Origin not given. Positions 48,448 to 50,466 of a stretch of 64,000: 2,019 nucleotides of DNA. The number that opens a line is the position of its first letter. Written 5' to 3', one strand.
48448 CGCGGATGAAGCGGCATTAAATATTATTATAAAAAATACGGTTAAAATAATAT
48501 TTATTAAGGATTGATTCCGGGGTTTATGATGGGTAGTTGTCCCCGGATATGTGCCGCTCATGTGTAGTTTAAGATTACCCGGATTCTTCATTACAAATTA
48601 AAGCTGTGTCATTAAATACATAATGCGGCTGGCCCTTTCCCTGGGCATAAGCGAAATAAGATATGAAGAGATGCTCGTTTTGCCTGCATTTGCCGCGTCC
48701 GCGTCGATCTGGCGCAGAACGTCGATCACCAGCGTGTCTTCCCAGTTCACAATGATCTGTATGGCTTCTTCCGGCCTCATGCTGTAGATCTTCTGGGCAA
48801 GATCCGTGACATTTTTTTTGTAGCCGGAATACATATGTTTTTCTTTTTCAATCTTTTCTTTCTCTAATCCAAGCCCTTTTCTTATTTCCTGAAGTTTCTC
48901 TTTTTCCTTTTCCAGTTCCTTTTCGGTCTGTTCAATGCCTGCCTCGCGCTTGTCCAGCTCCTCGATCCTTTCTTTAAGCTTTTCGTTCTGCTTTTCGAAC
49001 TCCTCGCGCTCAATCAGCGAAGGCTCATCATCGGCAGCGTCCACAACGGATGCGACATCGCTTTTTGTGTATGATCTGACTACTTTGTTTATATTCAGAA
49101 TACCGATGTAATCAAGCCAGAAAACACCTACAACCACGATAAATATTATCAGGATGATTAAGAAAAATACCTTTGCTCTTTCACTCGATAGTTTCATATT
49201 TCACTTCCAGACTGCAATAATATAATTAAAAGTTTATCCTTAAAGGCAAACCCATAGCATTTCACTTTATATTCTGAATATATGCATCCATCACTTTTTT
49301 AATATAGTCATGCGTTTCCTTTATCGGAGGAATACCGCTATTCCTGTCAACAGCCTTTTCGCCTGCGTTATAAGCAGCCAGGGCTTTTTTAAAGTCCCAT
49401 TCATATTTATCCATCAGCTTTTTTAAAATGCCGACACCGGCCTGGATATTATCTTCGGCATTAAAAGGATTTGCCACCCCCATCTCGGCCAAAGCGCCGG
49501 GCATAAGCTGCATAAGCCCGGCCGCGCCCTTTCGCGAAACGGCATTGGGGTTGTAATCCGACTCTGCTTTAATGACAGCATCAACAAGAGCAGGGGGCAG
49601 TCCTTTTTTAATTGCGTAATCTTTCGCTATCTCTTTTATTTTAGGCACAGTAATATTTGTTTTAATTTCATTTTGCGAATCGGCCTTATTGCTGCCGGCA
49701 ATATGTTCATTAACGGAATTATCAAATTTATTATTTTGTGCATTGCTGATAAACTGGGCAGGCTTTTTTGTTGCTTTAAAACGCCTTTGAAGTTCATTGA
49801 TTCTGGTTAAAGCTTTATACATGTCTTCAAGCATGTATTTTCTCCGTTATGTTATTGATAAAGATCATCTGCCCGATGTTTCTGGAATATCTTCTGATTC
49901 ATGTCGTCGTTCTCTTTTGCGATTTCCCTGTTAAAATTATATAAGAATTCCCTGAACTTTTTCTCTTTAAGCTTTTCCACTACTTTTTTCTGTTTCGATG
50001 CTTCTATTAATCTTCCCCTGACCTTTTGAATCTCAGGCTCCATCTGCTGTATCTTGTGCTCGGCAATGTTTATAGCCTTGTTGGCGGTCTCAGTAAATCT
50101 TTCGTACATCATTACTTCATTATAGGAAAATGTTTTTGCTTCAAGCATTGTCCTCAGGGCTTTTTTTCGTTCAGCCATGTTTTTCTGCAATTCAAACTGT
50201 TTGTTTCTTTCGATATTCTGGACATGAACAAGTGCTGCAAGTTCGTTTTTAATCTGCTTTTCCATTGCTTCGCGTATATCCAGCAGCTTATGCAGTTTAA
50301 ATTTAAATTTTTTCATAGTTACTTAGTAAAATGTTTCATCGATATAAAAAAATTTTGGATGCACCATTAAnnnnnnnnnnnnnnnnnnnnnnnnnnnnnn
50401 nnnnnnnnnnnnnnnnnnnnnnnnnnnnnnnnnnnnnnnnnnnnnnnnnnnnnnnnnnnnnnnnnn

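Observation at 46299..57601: Flagellar flgB-fliJ operon runs on into an SLT lytic transglycosylase, a YlxF/MotE-like gene, a LolA-like gene and an Omp85-family gene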

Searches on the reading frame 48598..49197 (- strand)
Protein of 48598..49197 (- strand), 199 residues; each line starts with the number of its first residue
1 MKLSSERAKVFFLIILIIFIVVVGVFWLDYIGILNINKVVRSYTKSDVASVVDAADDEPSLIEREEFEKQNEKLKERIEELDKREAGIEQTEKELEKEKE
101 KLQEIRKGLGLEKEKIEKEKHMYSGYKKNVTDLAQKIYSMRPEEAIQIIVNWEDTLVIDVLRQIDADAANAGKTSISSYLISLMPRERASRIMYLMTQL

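Call 4: search_protein_families(library=pfam, proteins=[window:48598-49197:-], max_evalue=0.01)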
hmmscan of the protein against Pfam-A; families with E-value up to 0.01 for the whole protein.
window:48598-49197:- (199 aa): 7 families
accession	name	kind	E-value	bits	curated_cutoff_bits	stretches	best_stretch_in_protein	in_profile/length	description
PF06785.16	UPF0242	-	0.00053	20.5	33.5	1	49-137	74-166/194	Uncharacterised protein family (UPF0242) N-terminus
PF10267.14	Tmemb_cc2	-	0.0013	18.4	32.8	1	64-149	49-135/397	Predicted transmembrane and coiled-coil 2 protein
PF00012.26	HSP70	-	0.0052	15.5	20.6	1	28-135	473-588/599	Hsp70 protein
PF05622.17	HOOK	-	0.0056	15.9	35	1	54-144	341-426/514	HOOK protein coiled-coil region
PF01608.23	I_LWEQ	-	0.0064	17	27.5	1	38-107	79-147/151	I/LWEQ domain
PF21007.2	FBF1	-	0.0082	15.2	45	1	62-133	311-381/524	Fas-binding factor 1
PF12072.13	RNase_Y_N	-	0.0084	16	32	1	63-150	76-156/201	RNase Y N-terminal region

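Call 5: search_protein_families(library=ncbifam, proteins=[window:48598-49197:-], max_evalue=0.01)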
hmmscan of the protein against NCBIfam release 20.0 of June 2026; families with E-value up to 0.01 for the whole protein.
window:48598-49197:- (199 aa): 13 families
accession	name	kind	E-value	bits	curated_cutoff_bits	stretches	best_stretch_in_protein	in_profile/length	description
NF047368.1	collar_FlbB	equivalog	2.2e-53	180.9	110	1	9-197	2-192/193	periplasmic-type flagellar collar protein FlbB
TIGR03319.1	RNase_Y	equivalog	5e-05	22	454.35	1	61-150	72-154/514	ribonuclease Y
NF009344.0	PRK12705.1-1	equivalog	0.00015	20.5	831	1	56-121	132-197/572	hypothetical protein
NF047515.1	SpiroCoCo_C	equivalog_domain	0.0014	17.8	125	1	65-136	131-202/313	SpiroCoCo family coiled-coil protein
NF045487.1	ASRP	equivalog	0.0016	17.2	300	1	63-141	156-403/593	archaea-specific SMC-related protein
TIGR02168.1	SMC_prok_B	equivalog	0.0024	15.7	567.35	1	63-139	768-844/1181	chromosome segregation protein SMC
NF043058.1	T4SS_LegC2C7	subfamily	0.0026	16.8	350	0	65-136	139-207/348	LegC2/C7 family Dot/Icm T4SS effector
TIGR04527.1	mycoplas_twoTM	subfamily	0.003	17.3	125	1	12-140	11-126/248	MG_279/MG_280 family protein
TIGR03185.1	DNA_S_dndD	equivalog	0.003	16.1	245.85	1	63-121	419-477/650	DNA sulfur modification protein DndD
NF047550.1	LIC_12071_fam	equivalog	0.0034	16.7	350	1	13-117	221-323/337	LIC_12071 family protein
NF005283.0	PRK06800.1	equivalog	0.0075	16.1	192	1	63-160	32-134/228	flagellar assembly protein H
TIGR04211.1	SH3_and_anchor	equivalog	0.0076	15.9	65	0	64-139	68-143/198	TIGR04211 family SH3 domain-containing protein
NF038350.1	taxis_HmpF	equivalog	0.0084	14.5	200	0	65-137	134-206/553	pilus motility taxis protein HmpF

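Call 60: find_homologous_proteins(query=window:48598-49197:-, max_evalue=0.00001)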
Query window:48598-49197:- (199 aa): 341 proteins with E <= 0.00001 among 4871 candidates; the best 120 are listed.
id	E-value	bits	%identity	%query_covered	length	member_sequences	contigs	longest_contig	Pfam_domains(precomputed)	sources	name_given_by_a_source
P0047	1.8e-117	408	100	100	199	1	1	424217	-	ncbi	ncbi:MAG: hypothetical protein V1874_10160 [Spirochaetota bacterium]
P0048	2.2e-100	352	83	100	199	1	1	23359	-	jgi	jgi:flagellar protein FlbB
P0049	1.7e-99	349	81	100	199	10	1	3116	-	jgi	jgi:flagellar protein FlbB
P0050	2.2e-99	349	81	100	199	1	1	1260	-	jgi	jgi:flagellar protein FlbB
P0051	6.0e-99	347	82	100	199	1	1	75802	-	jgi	jgi:flagellar protein FlbB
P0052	7.9e-97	340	79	100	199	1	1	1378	-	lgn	-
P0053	8.1e-97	340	79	100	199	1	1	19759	-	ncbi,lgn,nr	ncbi:MAG: hypothetical protein JXN64_09225 [Spirochaetes bacterium]|nr:hypothetical protein [Spiroch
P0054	1.9e-96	339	83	100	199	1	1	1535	-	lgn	-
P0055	6.2e-96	338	82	100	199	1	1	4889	-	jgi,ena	-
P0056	2.5e-95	336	83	100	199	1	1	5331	-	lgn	-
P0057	1.2e-94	333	82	100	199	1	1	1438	-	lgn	-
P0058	7.4e-94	331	81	100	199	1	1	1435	-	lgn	-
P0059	3.1e-87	309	74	100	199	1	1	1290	-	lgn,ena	-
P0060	3.7e-87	309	74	100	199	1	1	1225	-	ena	-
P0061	9.1e-87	308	73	100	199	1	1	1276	-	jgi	jgi:flagellar protein FlbB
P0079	6.4e-76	272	68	100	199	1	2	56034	-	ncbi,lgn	ncbi:MAG: periplasmic-type flagellar collar protein FlbB [Spirochaetota bacterium]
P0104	1.5e-71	258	62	98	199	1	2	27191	-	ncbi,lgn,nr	ncbi:MAG: hypothetical protein SVZ03_01155 [Spirochaetota bacterium]|nr:hypothetical protein [Spiroc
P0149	1.0e-66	242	61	98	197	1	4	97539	-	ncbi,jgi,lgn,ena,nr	ncbi:MAG TPA: flagellar protein FlbB [Spirochaetota bacterium]|nr:flagellar protein FlbB [Spirochaet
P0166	5.8e-66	240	60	100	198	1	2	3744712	-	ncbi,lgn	-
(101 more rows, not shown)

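Call 61: find_encoding_contigs(protein=P0104, flank=10000, max_places=1)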
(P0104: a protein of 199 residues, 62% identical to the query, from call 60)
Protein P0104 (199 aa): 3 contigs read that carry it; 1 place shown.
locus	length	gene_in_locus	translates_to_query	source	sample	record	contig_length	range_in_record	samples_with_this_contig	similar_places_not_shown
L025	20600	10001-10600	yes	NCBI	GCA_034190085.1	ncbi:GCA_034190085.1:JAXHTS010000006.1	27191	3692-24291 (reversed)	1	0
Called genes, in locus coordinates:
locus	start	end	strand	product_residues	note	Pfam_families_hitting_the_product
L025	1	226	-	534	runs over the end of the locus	PF01039:Carboxyl_trans, PF06833:MdcE (faint), PF01039:Carboxyl_trans, PF03255:ACCA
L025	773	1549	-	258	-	PF00378:ECH_1, PF16113:ECH_2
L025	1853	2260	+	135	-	-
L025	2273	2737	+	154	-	PF00460:Flg_bb_rod (weak), PF06429:Flg_bbr_C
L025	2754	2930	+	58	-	-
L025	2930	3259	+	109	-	PF02049:FliE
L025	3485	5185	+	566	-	PF01514:YscJ_FliF, PF08345:YscJ_FliF_C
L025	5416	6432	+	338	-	PF03448:MgtE_N (faint), PF14842:FliG_N, PF14841:FliG_M, PF14842:FliG_N, PF01706:FliG_C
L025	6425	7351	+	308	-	PF02108:FliH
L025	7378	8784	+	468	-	PF00006:ATP-synt_ab, PF18269:T3SS_ATPase_C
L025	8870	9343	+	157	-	PF02050:FliJ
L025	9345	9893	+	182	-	PF01464:SLT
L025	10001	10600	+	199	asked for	-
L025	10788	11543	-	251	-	PF00106:adh_short, PF08659:KR, PF13561:adh_short_C2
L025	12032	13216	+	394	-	PF02770:Acyl-CoA_dh_M, PF00441:Acyl-CoA_dh_1, PF08028:Acyl-CoA_dh_2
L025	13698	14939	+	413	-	PF03453:MoeA_N, PF00994:MoCF_biosynth, PF03454:MoeA_C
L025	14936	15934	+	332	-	PF02568:ThiI (weak), PF18297:NFACT-R_2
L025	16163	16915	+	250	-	-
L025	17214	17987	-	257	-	PF11716:MDMPI_N, PF12867:DinB_2, PF08608:Wyosine_form (weak)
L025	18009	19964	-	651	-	PF16177:ACAS_N, PF00501:AMP-binding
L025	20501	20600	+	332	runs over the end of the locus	PF00037:Fer4 (faint), PF13187:Fer4_9 (weak), PF13237:Fer4_10 (faint), PF02754:CCG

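Call 62: find_encoding_contigs(protein=P0079, flank=10000, max_places=1)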
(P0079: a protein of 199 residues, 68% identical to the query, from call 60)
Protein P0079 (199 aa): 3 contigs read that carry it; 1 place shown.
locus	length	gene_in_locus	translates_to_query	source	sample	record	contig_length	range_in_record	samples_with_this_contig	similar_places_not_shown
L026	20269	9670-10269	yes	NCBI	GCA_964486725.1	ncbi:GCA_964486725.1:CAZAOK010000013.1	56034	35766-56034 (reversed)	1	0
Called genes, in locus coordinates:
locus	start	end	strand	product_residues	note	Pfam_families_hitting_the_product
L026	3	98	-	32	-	?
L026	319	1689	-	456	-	PF07690:MFS_1, PF13347:MFS_2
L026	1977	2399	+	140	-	-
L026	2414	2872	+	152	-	PF00460:Flg_bb_rod (weak), PF06429:Flg_bbr_C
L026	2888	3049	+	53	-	-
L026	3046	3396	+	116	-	PF02049:FliE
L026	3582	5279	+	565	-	PF01514:YscJ_FliF, PF08345:YscJ_FliF_C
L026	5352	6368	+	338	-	PF03448:MgtE_N (faint), PF14842:FliG_N, PF14841:FliG_M, PF14842:FliG_N (weak), PF01706:FliG_C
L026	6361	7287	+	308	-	PF28068:Scy (weak), PF02108:FliH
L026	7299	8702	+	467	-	PF02874:ATP-synt_ab_N, PF00006:ATP-synt_ab, PF18269:T3SS_ATPase_C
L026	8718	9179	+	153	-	PF02050:FliJ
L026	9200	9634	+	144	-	-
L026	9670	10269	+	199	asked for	-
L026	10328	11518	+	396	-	PF14257:DUF4349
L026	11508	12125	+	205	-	PF14257:DUF4349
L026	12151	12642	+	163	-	-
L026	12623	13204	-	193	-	PF03193:RsgA_GTPase (faint), PF01926:MMR_HSR1, PF02421:FeoB_N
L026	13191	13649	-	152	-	PF13420:Acetyltransf_4 (weak), PF13673:Acetyltransf_10, PF00583:Acetyltransf_1, PF13508:Acetyltransf_7, PF08445:FR47 (weak)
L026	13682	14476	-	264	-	PF00378:ECH_1, PF16113:ECH_2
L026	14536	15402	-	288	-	PF02558:ApbA, PF03807:F420_oxidored (weak), PF08546:ApbA_C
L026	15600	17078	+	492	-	PF00989:PAS (weak), PF13188:PAS_8 (weak), PF00512:HisKA (weak), PF02518:HATPase_c, PF00072:Response_reg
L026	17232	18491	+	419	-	PF00330:Aconitase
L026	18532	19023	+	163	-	PF06434:Aconitase_2_N (faint), PF00694:Aconitase_C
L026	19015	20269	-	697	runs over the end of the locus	PF05170:AsmA, PF05359:DUF748, PF13116:YhdP (weak), PF05170:AsmA (weak)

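Call 63: find_encoding_contigs(protein=P0166, flank=10000, max_places=1)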
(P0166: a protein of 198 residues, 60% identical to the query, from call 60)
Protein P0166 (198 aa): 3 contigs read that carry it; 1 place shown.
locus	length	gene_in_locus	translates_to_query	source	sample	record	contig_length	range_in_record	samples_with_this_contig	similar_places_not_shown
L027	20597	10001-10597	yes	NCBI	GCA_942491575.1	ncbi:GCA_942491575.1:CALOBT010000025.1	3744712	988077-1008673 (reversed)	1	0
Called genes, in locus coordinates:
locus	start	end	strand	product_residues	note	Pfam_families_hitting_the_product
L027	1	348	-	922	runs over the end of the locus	PF07696:7TMR-DISMED2, PF07695:7TMR-DISM_7TM, PF00989:PAS, PF08447:PAS_3 (faint), PF13426:PAS_9, PF00512:HisKA, PF02518:HATPase_c, PF00072:Response_reg, +1 more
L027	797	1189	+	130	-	-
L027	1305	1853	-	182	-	-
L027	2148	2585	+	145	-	-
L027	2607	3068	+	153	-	PF00460:Flg_bb_rod (weak), PF06429:Flg_bbr_C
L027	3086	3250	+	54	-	-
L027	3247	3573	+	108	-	PF02049:FliE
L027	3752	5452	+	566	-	PF01514:YscJ_FliF, PF08345:YscJ_FliF_C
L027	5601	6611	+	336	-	PF03448:MgtE_N (faint), PF14842:FliG_N, PF14841:FliG_M, PF14842:FliG_N, PF01706:FliG_C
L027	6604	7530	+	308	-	PF02108:FliH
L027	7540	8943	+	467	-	PF02874:ATP-synt_ab_N, PF00006:ATP-synt_ab, PF18269:T3SS_ATPase_C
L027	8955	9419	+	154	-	PF02050:FliJ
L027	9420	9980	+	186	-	PF01464:SLT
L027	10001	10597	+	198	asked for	-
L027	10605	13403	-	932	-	PF00072:Response_reg (weak), PF00989:PAS, PF08448:PAS_4 (weak), PF13426:PAS_9, PF13426:PAS_9, PF00512:HisKA, PF02518:HATPase_c, PF00072:Response_reg, +2 more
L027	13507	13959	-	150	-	PF00072:Response_reg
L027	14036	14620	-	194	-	PF00009:GTP_EFTU (faint), PF01926:MMR_HSR1, PF02421:FeoB_N (weak), PF03193:RsgA_GTPase (faint)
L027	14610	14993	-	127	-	PF00583:Acetyltransf_1, PF13302:Acetyltransf_3 (weak), PF13673:Acetyltransf_10, PF13508:Acetyltransf_7, PF08445:FR47 (weak)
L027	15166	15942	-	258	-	PF00378:ECH_1, PF16113:ECH_2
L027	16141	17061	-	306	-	PF01210:NAD_Gly3P_dh_N (faint), PF02558:ApbA, PF08546:ApbA_C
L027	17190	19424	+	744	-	PF07695:7TMR-DISM_7TM, PF00989:PAS (weak), PF13581:HATPase_c_2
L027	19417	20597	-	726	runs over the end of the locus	PF07696:7TMR-DISMED2, PF07695:7TMR-DISM_7TM, PF00015:MCPsignal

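Call 67: find_encoding_contigs(protein=P0149, flank=10000, max_places=1)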
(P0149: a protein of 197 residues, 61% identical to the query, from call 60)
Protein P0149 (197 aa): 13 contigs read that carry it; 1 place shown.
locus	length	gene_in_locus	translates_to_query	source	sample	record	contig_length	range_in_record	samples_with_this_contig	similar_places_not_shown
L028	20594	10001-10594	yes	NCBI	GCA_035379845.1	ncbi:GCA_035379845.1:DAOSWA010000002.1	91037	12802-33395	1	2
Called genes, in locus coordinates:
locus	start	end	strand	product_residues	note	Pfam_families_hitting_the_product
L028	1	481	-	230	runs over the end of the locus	PF01841:Transglut_core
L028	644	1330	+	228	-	PF00072:Response_reg, PF00196:GerE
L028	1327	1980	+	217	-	PF00702:Hydrolase, PF12710:HAD, PF13419:HAD_2, PF13242:Hydrolase_like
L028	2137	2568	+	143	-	-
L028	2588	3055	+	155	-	PF00460:Flg_bb_rod, PF06429:Flg_bbr_C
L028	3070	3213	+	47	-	-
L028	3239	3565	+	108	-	PF02049:FliE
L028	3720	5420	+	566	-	PF01514:YscJ_FliF, PF08345:YscJ_FliF_C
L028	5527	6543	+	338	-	PF03448:MgtE_N (faint), PF14842:FliG_N, PF14841:FliG_M, PF14842:FliG_N, PF01706:FliG_C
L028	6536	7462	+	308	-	PF02108:FliH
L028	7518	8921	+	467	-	PF02874:ATP-synt_ab_N, PF00006:ATP-synt_ab, PF18269:T3SS_ATPase_C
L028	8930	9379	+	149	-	PF02050:FliJ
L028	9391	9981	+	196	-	PF01464:SLT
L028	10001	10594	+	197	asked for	-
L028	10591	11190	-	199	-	PF01926:MMR_HSR1, PF02421:FeoB_N, PF03193:RsgA_GTPase (faint), PF00009:GTP_EFTU (weak)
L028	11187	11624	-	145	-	PF00583:Acetyltransf_1, PF13420:Acetyltransf_4 (weak), PF13673:Acetyltransf_10, PF13508:Acetyltransf_7, PF08445:FR47 (weak)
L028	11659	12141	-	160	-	PF00583:Acetyltransf_1 (weak), PF13673:Acetyltransf_10 (weak), PF13508:Acetyltransf_7 (weak)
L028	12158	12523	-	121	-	PF00072:Response_reg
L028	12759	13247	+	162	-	PF13174:TPR_6 (faint)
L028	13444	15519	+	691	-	PF00009:GTP_EFTU, PF22042:EF-G_D2, PF03144:GTP_EFTU_D2, PF14492:EFG_III, PF16658:RF3_C (weak), PF03764:EFG_IV, PF00679:EFG_C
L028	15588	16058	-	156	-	PF01325:Fe_dep_repress, PF12802:MarR_2 (weak), PF02742:Fe_dep_repr_C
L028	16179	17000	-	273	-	PF07719:TPR_2 (faint), PF13174:TPR_6 (faint), PF13525:YfiO (faint)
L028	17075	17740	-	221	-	-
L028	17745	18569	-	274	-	-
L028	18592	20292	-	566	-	PF01973:MptE-like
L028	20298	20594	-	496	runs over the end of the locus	PF08668:HDOD, PF01966:HD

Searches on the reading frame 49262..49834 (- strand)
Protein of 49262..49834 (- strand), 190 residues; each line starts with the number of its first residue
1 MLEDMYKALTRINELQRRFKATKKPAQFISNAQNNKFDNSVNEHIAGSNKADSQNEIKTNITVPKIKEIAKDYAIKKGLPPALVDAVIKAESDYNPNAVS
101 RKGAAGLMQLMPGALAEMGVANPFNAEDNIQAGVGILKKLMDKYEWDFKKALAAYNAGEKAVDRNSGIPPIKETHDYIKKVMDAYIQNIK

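Call 4: search_protein_families(library=pfam, proteins=[window:49262-49834:-], max_evalue=0.01)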
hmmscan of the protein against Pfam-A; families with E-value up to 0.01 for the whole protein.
window:49262-49834:- (190 aa): 1 family
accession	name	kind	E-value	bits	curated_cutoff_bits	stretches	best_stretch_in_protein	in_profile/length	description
PF01464.25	SLT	-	5.9e-25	87.6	21.3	1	71-173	4-112/117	Transglycosylase SLT domain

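Call 5: search_protein_families(library=ncbifam, proteins=[window:49262-49834:-], max_evalue=0.01)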
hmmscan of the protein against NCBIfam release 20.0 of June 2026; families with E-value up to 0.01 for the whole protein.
window:49262-49834:- (190 aa): 7 families
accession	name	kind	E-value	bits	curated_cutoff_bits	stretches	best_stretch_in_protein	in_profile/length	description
NF047373.1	BB0259_flg_lyt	exception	9.2e-17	61.1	234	1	70-163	552-651/705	flagellar assembly lytic transglycosylase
NF008112.0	PRK10859.1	equivalog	1.3e-11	43.6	354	1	60-158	284-386/483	membrane-bound lytic murein transglycosylase MltF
NF008631.0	PRK11619.1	equivalog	6.1e-10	38.1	536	1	68-164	481-587/644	murein transglycosylase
NF008670.0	PRK11671.1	equivalog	3.5e-07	29.7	375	1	64-144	194-281/359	membrane-bound lytic murein transglycosylase MltC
NF008050.0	PRK10783.1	equivalog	6.1e-07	28.1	508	1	77-162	115-205/457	murein transglycosylase D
NF012014.0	PRK15470.1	equivalog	1e-05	25.2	233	1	69-112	42-85/203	membrane-bound lytic murein transglycosylase EmtA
NF052397.1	AggPromo_Cterm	subfamily_domain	5.4e-05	23.6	40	1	83-134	4-57/80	aggregation-promoting factor C-terminal-like domain-containing protein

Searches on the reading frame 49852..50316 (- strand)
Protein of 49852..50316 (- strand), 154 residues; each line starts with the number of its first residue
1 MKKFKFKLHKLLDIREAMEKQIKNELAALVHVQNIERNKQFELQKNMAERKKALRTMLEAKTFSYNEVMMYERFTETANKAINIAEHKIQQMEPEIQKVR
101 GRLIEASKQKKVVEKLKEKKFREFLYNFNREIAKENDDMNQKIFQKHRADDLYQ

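Call 4: search_protein_families(library=pfam, proteins=[window:49852-50316:-], max_evalue=0.01)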
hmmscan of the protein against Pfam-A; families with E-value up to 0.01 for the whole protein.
window:49852-50316:- (154 aa): 1 family
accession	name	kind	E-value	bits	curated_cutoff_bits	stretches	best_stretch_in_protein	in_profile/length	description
PF02050.21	FliJ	-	2.8e-11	44.1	28.4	1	21-142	2-121/123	Flagellar FliJ protein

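Call 5: search_protein_families(library=ncbifam, proteins=[window:49852-50316:-], max_evalue=0.01)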
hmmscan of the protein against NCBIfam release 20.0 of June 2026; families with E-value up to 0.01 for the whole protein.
window:49852-50316:- (154 aa): 1 family
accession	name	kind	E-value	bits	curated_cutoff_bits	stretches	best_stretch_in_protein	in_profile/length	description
TIGR02473.1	flagell_FliJ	equivalog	1.2e-15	58.2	50.45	1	5-145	1-140/141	flagellar export protein FliJ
